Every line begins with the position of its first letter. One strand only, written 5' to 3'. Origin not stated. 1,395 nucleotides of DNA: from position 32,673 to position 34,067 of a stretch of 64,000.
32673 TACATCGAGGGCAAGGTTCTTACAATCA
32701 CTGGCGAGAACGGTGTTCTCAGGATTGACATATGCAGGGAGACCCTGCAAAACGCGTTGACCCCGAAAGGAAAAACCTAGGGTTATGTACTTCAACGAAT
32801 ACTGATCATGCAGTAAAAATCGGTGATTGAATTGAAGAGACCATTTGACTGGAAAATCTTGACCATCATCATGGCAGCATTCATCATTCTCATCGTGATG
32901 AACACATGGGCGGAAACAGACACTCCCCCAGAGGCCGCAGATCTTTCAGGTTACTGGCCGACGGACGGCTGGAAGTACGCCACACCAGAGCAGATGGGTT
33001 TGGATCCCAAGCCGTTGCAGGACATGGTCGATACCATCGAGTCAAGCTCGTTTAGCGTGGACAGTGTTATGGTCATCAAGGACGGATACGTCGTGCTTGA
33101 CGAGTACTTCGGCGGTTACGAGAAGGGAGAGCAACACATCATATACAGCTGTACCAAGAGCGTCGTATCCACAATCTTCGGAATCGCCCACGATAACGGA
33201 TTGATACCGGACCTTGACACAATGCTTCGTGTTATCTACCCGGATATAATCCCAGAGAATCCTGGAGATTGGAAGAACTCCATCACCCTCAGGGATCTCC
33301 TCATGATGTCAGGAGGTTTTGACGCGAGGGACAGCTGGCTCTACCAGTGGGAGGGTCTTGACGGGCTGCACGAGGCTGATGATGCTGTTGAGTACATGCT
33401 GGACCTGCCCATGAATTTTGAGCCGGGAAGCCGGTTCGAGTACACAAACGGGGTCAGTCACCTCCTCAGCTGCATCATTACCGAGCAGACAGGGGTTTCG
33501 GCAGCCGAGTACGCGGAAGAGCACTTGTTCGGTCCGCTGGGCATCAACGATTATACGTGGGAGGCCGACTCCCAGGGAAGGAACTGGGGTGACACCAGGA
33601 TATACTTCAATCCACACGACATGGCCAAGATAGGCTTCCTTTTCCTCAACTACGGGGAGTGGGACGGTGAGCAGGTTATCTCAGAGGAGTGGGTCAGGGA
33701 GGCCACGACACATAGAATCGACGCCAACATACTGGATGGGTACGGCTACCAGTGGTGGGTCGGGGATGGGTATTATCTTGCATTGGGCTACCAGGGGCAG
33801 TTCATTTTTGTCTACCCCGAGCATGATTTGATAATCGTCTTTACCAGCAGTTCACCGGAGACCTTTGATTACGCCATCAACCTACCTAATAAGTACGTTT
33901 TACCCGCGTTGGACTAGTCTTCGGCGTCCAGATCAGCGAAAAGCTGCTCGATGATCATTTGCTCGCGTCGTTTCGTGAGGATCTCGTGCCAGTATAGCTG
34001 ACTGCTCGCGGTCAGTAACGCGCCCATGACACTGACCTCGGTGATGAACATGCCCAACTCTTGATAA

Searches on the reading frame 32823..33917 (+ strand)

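Call 71: search_protein_families(library=pfam, proteins=[window:32823-33917:+], max_evalue=0.00001)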
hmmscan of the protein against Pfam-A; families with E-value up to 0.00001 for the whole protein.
window:32823-33917:+ (364 aa): 1 family
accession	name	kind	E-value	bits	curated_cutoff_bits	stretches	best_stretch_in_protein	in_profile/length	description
PF00144.29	Beta-lactamase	-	2.1e-37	129.5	27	1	80-348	17-315/329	Beta-lactamase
